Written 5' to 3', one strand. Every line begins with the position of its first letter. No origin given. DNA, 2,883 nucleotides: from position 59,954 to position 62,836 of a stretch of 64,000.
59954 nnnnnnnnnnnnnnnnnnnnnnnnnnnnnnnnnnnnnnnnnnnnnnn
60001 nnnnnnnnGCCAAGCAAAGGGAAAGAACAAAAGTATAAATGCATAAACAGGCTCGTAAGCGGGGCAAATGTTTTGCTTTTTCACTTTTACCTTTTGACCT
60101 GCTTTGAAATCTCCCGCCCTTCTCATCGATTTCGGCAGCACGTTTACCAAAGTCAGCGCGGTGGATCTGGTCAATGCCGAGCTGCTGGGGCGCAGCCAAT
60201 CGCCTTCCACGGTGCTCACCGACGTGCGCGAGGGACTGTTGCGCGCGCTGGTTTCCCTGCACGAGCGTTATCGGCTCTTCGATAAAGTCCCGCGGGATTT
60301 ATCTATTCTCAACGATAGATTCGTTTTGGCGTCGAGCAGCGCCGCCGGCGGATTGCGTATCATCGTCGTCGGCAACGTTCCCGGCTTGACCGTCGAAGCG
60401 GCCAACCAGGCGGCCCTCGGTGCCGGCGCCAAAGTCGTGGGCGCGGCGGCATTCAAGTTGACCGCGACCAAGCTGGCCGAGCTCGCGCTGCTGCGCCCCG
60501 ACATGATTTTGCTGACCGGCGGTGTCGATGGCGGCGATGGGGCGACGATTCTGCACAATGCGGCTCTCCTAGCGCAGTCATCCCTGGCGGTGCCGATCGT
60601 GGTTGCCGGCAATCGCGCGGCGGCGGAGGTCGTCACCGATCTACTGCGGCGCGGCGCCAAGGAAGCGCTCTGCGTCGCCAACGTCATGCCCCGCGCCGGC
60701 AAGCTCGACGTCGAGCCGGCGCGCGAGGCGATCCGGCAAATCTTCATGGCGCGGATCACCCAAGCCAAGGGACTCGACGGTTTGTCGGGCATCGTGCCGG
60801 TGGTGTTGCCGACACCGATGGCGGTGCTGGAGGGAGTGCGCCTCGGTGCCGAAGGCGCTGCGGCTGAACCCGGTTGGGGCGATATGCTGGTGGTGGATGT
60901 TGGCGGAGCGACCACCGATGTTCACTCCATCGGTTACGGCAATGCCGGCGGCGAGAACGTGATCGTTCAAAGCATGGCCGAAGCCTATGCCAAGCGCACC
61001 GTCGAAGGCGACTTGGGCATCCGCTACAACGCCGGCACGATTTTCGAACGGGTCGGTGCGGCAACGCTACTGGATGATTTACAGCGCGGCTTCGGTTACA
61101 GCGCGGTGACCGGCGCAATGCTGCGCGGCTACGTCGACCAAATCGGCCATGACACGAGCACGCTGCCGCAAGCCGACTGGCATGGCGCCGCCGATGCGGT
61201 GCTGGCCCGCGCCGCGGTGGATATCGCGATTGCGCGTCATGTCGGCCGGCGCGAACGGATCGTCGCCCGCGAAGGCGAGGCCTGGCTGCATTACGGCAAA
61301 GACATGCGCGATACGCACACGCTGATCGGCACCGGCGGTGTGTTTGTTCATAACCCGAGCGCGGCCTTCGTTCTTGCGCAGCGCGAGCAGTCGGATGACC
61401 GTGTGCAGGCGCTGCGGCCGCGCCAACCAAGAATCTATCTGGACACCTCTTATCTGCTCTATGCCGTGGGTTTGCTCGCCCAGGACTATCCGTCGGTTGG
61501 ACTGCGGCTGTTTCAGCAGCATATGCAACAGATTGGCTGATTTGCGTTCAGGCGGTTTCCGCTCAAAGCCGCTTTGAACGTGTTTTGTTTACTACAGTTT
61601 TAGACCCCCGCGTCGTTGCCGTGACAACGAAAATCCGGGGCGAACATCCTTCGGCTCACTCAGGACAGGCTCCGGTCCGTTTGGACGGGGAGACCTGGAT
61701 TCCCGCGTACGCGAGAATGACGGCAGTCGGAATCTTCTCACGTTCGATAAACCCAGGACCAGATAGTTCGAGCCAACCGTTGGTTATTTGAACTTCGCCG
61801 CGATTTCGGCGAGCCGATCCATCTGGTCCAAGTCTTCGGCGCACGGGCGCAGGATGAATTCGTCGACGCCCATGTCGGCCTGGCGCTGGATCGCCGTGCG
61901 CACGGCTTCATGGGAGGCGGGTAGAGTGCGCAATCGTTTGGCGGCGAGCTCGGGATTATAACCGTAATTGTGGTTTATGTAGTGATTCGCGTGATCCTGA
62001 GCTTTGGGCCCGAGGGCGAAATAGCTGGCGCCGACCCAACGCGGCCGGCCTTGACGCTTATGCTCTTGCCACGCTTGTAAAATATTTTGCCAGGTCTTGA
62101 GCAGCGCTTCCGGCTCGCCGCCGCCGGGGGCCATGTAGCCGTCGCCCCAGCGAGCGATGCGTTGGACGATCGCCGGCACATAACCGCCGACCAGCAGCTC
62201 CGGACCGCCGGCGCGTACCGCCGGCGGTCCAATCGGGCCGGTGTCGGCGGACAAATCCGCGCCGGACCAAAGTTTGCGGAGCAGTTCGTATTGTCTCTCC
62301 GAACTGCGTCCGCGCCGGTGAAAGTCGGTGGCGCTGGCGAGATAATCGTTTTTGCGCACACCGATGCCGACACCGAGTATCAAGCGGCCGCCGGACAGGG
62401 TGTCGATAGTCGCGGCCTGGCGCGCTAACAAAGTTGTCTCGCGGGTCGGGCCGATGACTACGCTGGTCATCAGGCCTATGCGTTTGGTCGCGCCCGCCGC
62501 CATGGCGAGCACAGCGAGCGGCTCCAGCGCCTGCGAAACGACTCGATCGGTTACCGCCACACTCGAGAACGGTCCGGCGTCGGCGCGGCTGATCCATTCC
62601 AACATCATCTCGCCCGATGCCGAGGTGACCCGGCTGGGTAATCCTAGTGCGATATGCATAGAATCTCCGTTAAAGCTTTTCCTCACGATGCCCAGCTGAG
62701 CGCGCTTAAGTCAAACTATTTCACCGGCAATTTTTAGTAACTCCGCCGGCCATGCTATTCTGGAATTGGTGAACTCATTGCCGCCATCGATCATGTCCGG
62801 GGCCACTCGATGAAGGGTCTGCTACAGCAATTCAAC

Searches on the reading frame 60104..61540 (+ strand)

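Call 60: search_protein_families(library=pfam, proteins=[window:60104-61540:+], max_evalue=0.0001)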
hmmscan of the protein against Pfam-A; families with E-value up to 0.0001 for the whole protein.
window:60104-61540:+ (478 aa): 1 family
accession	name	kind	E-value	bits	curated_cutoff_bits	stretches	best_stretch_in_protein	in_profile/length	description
PF13941.12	MutL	-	5.8e-143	477.3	27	1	6-473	2-449/450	MutL protein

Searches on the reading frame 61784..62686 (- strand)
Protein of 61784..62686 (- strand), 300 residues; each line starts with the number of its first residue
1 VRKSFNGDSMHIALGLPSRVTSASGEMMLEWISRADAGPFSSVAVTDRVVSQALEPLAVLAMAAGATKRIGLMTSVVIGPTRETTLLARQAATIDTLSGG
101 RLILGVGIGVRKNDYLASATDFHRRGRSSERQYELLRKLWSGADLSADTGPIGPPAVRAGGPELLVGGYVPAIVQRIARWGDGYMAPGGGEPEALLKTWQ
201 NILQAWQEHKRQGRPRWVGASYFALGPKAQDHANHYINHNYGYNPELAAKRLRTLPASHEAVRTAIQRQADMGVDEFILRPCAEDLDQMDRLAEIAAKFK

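Call 60: search_protein_families(library=pfam, proteins=[window:61784-62686:-], max_evalue=0.0001)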
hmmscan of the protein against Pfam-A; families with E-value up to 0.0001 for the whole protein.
window:61784-62686:- (300 aa): 1 family
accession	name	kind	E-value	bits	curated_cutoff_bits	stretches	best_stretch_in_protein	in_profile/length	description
PF00296.26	Bac_luciferase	-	1.2e-32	114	27.9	1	24-262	21-279/314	Luciferase-like monooxygenase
